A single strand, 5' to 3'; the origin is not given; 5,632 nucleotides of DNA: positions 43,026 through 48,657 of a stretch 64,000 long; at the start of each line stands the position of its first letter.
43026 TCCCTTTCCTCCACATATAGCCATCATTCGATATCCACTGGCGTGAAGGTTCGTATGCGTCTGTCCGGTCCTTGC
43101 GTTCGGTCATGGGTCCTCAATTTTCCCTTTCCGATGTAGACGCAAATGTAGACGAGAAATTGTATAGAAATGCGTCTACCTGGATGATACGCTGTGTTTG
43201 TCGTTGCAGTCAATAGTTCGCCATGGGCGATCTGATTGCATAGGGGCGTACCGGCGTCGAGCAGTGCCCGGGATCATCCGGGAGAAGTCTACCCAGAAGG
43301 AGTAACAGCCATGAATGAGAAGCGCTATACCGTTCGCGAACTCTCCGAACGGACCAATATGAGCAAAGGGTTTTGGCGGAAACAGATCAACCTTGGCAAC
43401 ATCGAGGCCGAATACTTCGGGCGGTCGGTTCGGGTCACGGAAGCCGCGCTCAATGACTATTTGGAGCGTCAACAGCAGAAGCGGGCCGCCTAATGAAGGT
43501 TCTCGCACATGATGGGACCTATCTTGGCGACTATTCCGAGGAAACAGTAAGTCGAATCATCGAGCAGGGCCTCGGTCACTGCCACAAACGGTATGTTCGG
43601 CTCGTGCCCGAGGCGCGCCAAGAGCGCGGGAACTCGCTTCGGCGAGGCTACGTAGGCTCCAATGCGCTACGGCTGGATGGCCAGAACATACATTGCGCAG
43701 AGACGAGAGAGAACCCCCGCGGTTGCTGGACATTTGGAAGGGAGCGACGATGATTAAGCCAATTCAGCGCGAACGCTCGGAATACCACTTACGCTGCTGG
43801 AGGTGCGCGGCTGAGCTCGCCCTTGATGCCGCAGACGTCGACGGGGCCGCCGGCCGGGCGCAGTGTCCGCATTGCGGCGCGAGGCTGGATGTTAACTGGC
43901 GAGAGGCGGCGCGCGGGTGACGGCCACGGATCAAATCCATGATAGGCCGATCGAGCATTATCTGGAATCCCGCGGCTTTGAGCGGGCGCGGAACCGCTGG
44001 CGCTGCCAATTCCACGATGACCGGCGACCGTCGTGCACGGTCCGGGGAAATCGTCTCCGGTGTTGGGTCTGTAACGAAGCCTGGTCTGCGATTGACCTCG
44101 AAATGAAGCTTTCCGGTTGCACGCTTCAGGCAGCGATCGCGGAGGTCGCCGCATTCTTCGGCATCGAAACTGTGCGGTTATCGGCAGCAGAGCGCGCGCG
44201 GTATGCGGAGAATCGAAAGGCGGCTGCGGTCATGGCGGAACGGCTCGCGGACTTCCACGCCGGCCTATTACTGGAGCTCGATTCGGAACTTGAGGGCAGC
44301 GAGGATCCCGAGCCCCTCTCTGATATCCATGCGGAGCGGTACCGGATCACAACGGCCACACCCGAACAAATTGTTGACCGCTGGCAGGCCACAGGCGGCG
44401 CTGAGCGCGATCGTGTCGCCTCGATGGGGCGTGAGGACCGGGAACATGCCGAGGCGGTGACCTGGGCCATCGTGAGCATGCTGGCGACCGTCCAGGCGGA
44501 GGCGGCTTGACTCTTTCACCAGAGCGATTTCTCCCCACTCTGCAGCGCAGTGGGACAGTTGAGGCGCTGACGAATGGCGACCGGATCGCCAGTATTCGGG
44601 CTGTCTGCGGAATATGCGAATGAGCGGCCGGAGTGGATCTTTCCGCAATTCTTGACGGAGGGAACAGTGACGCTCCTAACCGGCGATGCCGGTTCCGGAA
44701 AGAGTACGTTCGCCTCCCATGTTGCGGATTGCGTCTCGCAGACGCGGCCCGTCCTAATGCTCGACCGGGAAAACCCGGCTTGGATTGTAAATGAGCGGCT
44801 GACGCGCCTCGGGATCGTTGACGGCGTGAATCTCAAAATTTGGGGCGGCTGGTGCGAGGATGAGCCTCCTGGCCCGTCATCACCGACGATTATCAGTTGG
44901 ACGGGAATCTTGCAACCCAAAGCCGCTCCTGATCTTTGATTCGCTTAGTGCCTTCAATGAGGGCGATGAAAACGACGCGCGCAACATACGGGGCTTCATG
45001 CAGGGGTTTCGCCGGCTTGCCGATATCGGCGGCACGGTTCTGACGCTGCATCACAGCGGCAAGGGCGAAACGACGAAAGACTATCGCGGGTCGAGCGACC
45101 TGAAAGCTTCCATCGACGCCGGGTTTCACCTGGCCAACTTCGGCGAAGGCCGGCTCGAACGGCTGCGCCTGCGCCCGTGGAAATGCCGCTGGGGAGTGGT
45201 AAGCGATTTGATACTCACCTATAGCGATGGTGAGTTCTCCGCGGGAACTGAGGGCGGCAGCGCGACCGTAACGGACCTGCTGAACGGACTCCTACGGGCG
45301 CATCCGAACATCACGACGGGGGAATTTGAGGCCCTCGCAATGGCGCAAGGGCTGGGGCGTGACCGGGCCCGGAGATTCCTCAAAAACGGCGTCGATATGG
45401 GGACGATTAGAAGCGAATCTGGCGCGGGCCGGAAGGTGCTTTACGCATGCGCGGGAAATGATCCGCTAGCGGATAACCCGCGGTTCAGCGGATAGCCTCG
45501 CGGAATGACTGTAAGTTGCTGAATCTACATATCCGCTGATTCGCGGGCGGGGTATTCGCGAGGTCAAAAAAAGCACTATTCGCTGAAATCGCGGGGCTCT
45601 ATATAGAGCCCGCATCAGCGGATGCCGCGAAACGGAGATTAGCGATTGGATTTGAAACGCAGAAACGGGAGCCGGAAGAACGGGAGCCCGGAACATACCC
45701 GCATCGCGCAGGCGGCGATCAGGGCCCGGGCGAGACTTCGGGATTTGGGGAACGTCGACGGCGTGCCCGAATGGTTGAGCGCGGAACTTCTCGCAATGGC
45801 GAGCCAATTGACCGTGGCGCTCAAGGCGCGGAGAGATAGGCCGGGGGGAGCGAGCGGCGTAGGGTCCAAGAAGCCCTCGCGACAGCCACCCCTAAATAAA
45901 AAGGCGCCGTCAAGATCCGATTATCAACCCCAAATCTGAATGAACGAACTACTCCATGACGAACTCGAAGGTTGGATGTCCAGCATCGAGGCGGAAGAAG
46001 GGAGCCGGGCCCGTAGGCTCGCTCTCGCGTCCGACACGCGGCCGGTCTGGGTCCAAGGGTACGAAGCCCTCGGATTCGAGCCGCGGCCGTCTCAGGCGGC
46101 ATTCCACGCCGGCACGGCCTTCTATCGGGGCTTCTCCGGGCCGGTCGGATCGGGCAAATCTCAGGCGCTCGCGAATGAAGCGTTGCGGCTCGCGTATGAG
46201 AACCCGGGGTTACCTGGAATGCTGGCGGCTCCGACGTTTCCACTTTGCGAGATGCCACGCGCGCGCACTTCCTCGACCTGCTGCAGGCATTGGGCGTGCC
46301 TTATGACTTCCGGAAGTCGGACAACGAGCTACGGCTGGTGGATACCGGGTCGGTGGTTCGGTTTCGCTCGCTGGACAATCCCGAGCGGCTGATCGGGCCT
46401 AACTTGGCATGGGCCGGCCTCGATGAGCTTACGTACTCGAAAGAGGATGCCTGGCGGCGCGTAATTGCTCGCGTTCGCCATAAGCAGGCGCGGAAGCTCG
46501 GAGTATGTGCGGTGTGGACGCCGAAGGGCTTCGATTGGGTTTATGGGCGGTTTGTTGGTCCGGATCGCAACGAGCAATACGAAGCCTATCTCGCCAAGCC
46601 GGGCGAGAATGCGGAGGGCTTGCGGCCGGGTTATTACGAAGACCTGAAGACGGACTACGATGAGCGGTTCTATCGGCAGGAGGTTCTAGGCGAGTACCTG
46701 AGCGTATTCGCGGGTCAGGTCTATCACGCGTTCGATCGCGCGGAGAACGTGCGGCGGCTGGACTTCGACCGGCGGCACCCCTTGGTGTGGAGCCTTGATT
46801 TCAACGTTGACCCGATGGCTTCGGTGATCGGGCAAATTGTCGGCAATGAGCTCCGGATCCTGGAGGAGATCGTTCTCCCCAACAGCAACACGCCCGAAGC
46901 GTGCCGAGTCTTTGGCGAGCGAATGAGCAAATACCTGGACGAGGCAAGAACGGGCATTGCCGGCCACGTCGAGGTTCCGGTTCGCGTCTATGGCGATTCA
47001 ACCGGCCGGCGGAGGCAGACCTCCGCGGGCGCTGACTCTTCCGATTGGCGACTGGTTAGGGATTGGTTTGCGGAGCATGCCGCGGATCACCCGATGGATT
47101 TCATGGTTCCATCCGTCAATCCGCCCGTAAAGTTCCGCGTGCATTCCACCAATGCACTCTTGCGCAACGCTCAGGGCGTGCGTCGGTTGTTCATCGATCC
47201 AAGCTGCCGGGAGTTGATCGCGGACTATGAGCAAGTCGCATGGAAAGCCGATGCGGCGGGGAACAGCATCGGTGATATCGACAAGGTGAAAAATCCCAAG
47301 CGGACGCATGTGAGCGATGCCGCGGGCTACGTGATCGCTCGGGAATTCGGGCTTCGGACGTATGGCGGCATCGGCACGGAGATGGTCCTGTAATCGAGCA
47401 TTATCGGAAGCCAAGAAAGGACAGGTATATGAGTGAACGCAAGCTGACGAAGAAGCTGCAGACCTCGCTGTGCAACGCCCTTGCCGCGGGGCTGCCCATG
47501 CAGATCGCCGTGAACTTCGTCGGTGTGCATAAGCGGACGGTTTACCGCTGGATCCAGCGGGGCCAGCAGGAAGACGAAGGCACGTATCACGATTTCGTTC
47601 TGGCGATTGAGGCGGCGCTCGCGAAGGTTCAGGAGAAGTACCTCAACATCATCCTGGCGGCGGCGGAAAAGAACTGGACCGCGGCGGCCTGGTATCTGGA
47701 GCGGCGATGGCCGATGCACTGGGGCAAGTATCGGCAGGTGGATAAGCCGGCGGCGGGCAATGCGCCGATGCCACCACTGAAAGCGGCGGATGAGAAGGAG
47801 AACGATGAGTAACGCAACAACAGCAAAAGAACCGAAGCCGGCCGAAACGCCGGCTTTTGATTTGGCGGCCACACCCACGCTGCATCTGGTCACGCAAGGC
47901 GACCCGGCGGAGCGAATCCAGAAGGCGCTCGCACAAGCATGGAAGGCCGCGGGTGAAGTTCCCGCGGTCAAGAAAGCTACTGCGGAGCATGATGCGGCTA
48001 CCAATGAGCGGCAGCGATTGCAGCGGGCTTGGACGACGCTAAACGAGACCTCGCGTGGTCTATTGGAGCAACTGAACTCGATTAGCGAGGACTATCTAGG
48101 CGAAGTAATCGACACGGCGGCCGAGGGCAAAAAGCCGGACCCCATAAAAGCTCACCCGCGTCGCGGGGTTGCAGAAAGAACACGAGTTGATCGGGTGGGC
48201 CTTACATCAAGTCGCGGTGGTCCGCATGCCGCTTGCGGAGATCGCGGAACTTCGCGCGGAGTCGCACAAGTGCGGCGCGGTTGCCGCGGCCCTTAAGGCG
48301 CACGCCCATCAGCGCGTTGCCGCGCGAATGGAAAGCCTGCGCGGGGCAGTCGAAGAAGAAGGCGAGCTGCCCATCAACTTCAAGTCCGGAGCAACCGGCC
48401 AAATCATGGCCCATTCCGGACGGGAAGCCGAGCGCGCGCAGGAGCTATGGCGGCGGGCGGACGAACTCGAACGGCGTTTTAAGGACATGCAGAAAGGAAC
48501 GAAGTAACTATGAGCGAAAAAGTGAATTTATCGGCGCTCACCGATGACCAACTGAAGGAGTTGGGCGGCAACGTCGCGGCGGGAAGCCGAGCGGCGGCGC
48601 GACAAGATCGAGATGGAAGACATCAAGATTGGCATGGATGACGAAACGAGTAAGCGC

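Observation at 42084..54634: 12.5 kb tRNA-Arg-integrated element with replication and terminase genes but no virion structural genes (phage-satellite-like)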

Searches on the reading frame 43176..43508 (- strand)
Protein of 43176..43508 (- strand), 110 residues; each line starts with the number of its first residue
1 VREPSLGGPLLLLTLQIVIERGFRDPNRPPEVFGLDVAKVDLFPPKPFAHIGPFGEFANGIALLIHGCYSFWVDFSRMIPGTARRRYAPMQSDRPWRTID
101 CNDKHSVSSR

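Call 93: search_protein_families(library=pfam, max_evalue=1, proteins=[window:43176-43508:-])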
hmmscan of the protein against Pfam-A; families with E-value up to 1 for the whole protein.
window:43176-43508:- (110 aa): 1 family
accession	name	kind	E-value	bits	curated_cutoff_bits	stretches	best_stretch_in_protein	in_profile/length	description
PF05767.17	Pox_A14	-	0.29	11.8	27.7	1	58-82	16-40/93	Poxvirus virion envelope protein A14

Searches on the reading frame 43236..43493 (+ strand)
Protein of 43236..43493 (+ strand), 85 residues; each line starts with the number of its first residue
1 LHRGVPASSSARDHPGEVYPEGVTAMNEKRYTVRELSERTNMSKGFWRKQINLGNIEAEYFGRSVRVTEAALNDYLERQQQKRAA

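Call 93: search_protein_families(library=pfam, max_evalue=1, proteins=[window:43236-43493:+])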
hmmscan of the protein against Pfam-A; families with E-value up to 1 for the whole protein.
window:43236-43493:+ (85 aa): 6 families
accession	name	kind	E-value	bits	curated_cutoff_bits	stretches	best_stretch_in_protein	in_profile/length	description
PF12728.13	HTH_17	-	2.2e-06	28.3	27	1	31-79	2-50/51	Helix-turn-helix domain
PF19776.5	DUF6262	-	0.055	14.1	29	1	27-49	30-52/110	Family of unknown function (DUF6262)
PF20650.2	DUF6810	-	0.086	13.1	25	1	26-51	11-36/141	Family of unknown function (DUF6810)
PF01022.26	HTH_5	-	0.14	12.5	22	1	24-45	9-30/47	Bacterial regulatory protein, arsR family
PF13412.12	HTH_24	-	0.16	12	21.9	1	29-45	16-32/48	Winged helix-turn-helix DNA-binding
PF13443.12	HTH_26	-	0.24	12.1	22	1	26-49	6-29/63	Cro/C1-type HTH DNA-binding domain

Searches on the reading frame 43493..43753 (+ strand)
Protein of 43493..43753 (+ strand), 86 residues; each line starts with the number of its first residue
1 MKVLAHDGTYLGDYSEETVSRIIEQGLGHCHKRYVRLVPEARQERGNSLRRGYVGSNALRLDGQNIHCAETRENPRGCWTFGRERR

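Call 9: search_protein_families(library=pfam, max_evalue=0.01, proteins=[window:43493-43753:+])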
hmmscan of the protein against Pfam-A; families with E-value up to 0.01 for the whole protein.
window:43493-43753:+ (86 aa): 0 families

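Call 29: search_protein_families(library=phrogs, max_evalue=0.001, proteins=[window:43493-43753:+])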
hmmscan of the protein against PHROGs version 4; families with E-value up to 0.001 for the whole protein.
window:43493-43753:+ (86 aa): 0 families

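Call 93: search_protein_families(library=pfam, max_evalue=1, proteins=[window:43493-43753:+])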
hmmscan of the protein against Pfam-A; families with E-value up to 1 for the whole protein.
window:43493-43753:+ (86 aa): 2 families
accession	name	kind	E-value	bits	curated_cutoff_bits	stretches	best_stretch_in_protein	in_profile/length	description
PF16048.10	Antimicrobial23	-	0.19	11.9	25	1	75-80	3-8/17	Frog antimicrobial peptide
PF25034.1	Spectrin_SYNE1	-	0.34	11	35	1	3-43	145-185/188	Nesprin-1, spectrin repeats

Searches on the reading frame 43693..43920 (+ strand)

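Call 93: search_protein_families(library=pfam, max_evalue=1, proteins=[window:43693-43920:+])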
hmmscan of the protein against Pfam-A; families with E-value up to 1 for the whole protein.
window:43693-43920:+ (75 aa): 26 families (the best 25 are shown)
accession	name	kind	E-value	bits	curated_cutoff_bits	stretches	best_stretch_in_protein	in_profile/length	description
PF23548.1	Zn_ribbon_FGT1_2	-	3.2e-05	23.8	27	1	54-67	19-32/35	FORGETTER1 second zinc ribbon domain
PF13717.11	Zn_ribbon_4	-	7.1e-05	23.1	30.3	1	34-63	4-33/36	zinc-ribbon domain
PF13248.11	Zn_ribbon_3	-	0.00052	19.8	27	1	57-65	4-11/26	zinc-ribbon domain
PF24441.1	DUF7560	-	0.0009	19.3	27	1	57-68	7-18/44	Family of unknown function (DUF7560)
PF13240.11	Zn_Ribbon_1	-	0.0013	18.9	25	1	58-65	16-23/23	zinc-ribbon domain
PF21344.3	Zn_ribbon_LysW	-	0.0018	18.3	27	1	34-67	2-33/46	Alpha-aminoadipate carrier protein LysW-like, globular domain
PF12773.13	DZR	-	0.002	18.7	27.3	1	34-70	14-39/45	Double zinc ribbon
PF24463.1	DUF7577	-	0.004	17.2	28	1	56-64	3-11/27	Domain of unknown function (DUF7577)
PF16919.11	PknG_rubred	-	0.0085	16.5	28.5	1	19-66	26-69/74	Protein kinase G rubredoxin domain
PF01155.25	HypA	-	0.0088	16.5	28.9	1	24-64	62-95/112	Hydrogenase/urease nickel incorporation, metallochaperone, hypA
PF05207.18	Zn_ribbon_CSL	-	0.009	16.1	29.2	1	26-68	12-53/55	CSL zinc finger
PF05876.18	GpA_ATPase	-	0.011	15.9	25.6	1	27-72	189-240/247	Phage terminase large subunit gpA, ATPase domain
PF24460.1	DUF7575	-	0.013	15.3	28.5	1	55-66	3-14/28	Domain of unknown function (DUF7575)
PF22289.1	DmmA-like_C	-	0.015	15.7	27.4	1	55-67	18-30/44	Dimethylamine monooxygenase subunit DmmA-like, C-terminal domain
PF09297.16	Zn_ribbon_NUD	-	0.02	15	24.8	0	57-64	23-30/32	NADH pyrophosphatase zinc ribbon domain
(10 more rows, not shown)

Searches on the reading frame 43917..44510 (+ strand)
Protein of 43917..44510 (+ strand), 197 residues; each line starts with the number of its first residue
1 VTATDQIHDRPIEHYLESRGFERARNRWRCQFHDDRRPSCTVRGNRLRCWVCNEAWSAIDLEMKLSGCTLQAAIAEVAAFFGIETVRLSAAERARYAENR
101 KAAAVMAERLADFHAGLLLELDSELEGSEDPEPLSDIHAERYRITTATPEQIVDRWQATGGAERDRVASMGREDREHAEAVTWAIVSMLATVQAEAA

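Call 9: search_protein_families(library=pfam, max_evalue=0.01, proteins=[window:43917-44510:+])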
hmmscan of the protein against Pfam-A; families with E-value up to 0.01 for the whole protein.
window:43917-44510:+ (197 aa): 1 family
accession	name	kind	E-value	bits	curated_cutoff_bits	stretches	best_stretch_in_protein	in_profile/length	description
PF01807.25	Zn_ribbon_DnaG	-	5.7e-06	26.5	24.9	1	29-85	35-93/98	CHC2 zinc finger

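Call 29: search_protein_families(library=phrogs, max_evalue=0.001, proteins=[window:43917-44510:+])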
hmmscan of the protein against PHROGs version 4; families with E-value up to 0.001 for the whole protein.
window:43917-44510:+ (197 aa): 5 families
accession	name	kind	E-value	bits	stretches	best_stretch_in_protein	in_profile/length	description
phrog_11992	-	unknown function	1.3e-13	52.6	1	13-115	14-121/177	-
phrog_6444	-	DNA, RNA and nucleotide metabolism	2.9e-05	24.1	1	29-117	39-131/577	DNA primase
phrog_360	-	DNA, RNA and nucleotide metabolism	3e-05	25.1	1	12-101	12-110/133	DNA primase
phrog_510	-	DNA, RNA and nucleotide metabolism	4.8e-05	23.3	1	39-108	58-133/667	DNA primase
phrog_47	-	DNA, RNA and nucleotide metabolism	0.00011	21.8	1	6-90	25-117/947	DNA primase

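Call 75: find_related_loci(query=window:43917-44510:+, collection=viral_contigs, flank=10000)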
Query window:43917-44510:+ (197 aa) in viral_contigs; peptide patterns used: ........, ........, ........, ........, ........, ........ (x = any residue, [..] = any of these).
15 stretches matched a pattern, but none encodes a relative of the query by tblastn (E <= 1e-3).

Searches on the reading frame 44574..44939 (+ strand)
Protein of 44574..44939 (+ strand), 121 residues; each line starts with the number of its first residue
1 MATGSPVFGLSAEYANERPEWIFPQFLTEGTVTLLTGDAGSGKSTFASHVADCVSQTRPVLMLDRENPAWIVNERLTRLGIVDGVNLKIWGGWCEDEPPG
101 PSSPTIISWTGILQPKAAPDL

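Call 9: search_protein_families(library=pfam, max_evalue=0.01, proteins=[window:44574-44939:+])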
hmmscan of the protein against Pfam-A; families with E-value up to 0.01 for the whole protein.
window:44574-44939:+ (121 aa): 7 families
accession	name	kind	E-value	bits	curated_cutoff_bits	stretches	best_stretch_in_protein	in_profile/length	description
PF13481.12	AAA_25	-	1.9e-10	41.1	27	1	16-67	19-82/195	AAA domain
PF13555.12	AAA_29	-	0.00045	20.3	27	1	28-46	21-38/61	P-loop containing region of AAA domain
PF05729.18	NACHT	-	0.00079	19.7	26.7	1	32-57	2-27/167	NACHT domain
PF06745.19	ATPase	-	0.0011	18.8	26.6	1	27-80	16-71/231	KaiC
PF02367.23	TsaE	-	0.0031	17.9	26.6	0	25-55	16-46/128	Threonylcarbamoyl adenosine biosynthesis protein TsaE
PF24883.2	NPHP3_N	-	0.0047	17.6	24.8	1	30-57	22-49/164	Nephrocystin 3, N-terminal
PF13191.12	AAA_16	-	0.0078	17.2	32.6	1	31-58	25-52/167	AAA ATPase domain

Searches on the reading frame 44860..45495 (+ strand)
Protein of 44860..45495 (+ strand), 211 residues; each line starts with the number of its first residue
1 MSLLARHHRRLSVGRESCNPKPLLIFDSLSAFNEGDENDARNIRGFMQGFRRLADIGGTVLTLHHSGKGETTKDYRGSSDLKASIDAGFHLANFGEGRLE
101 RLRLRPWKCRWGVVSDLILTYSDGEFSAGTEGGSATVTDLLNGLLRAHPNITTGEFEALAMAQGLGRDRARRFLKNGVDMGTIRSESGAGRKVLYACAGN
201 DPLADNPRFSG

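Call 9: search_protein_families(library=pfam, max_evalue=0.01, proteins=[window:44860-45495:+])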
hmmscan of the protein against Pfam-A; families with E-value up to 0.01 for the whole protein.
window:44860-45495:+ (211 aa): 1 family
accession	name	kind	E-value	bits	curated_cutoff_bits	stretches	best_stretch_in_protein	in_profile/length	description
PF13481.12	AAA_25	-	1.4e-08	35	27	1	22-69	145-193/195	AAA domain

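Call 76: find_related_loci(query=window:44860-45495:+, collection=viral_contigs, flank=10000)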
Query window:44860-45495:+ (211 aa) in viral_contigs; peptide patterns used: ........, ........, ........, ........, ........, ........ (x = any residue, [..] = any of these).
2 stretches matched a pattern, but none encodes a relative of the query by tblastn (E <= 1e-3).

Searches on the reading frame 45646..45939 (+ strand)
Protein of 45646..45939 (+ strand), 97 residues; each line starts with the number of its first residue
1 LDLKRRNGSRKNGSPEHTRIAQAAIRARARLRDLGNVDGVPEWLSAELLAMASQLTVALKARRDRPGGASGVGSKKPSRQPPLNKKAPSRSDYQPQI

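Call 10: search_protein_families(library=pfam, max_evalue=0.01, proteins=[window:45646-45939:+])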
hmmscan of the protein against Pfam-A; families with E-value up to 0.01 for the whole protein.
window:45646-45939:+ (97 aa): 0 families

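Call 29: search_protein_families(library=phrogs, max_evalue=0.001, proteins=[window:45646-45939:+])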
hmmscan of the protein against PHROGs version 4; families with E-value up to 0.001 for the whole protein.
window:45646-45939:+ (97 aa): 0 families

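Call 93: search_protein_families(library=pfam, max_evalue=1, proteins=[window:45646-45939:+])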
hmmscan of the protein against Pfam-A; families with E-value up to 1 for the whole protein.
window:45646-45939:+ (97 aa): 0 families

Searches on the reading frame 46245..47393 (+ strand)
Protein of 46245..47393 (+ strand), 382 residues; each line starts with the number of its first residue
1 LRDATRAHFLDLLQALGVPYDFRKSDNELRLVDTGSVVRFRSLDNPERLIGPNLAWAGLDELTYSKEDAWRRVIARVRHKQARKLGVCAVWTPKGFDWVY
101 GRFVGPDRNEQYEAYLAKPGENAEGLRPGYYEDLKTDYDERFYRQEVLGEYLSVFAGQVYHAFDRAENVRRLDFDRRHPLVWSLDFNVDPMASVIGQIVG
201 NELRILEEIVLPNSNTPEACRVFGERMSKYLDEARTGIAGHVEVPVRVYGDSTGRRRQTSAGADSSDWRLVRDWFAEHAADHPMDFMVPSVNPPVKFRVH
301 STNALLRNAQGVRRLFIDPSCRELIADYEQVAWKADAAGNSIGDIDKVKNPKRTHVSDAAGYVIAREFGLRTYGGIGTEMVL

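Call 9: search_protein_families(library=pfam, max_evalue=0.01, proteins=[window:46245-47393:+])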
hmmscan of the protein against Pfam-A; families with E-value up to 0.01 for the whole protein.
window:46245-47393:+ (382 aa): 2 families
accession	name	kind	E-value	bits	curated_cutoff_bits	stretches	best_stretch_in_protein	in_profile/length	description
PF04466.19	Terminase_3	-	0.00011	22.3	23.2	1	3-113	46-158/201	Phage terminase large subunit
PF03237.21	Terminase_6N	-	0.00051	20.2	22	1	18-160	59-208/215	Terminase large subunit, T4likevirus-type, N-terminal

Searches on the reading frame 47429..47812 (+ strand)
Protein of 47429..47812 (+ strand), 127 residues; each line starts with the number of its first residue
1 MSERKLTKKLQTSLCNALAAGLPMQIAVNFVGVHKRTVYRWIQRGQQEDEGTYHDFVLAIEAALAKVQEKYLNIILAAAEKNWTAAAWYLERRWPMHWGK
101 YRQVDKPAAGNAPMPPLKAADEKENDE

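Call 9: search_protein_families(library=pfam, max_evalue=0.01, proteins=[window:47429-47812:+])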
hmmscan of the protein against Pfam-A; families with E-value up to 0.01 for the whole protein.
window:47429-47812:+ (127 aa): 4 families
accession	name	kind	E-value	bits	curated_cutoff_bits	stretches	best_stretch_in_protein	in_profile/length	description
PF13551.12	HTH_29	-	6.2e-05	23.4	28.1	1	17-49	7-40/64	Winged helix-turn helix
PF13384.12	HTH_23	-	0.00014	22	24.6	1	23-44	19-40/50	Homeodomain-like domain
PF20901.3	Sf6_terminase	-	0.0004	20.9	27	1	7-100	2-101/106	Bacteriophage Sf6, terminase small subunit-like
PF12728.13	HTH_17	-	0.0031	18.2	27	1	29-45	9-25/51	Helix-turn-helix domain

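Call 29: search_protein_families(library=phrogs, max_evalue=0.001, proteins=[window:47429-47812:+])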
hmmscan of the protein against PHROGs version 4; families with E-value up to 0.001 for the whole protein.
window:47429-47812:+ (127 aa): 1 family
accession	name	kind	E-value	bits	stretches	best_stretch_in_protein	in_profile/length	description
phrog_4102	-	head and packaging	7.4e-28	98.8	1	5-103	14-115/166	terminase small subunit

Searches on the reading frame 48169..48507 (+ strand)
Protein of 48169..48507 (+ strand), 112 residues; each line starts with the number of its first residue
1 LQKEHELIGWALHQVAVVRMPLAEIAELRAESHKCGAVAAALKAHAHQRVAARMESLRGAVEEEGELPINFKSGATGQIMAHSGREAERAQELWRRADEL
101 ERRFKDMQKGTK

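Call 10: search_protein_families(library=pfam, max_evalue=0.01, proteins=[window:48169-48507:+])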
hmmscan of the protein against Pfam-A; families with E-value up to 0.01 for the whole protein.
window:48169-48507:+ (112 aa): 1 family
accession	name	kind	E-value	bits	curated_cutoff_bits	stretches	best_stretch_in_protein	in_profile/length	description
PF17256.7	ANAPC16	-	0.0072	17.1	25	0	31-63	30-62/80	Anaphase-promoting complex, subunit 16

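Call 29: search_protein_families(library=phrogs, max_evalue=0.001, proteins=[window:48169-48507:+])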
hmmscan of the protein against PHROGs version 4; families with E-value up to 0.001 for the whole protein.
window:48169-48507:+ (112 aa): 0 families
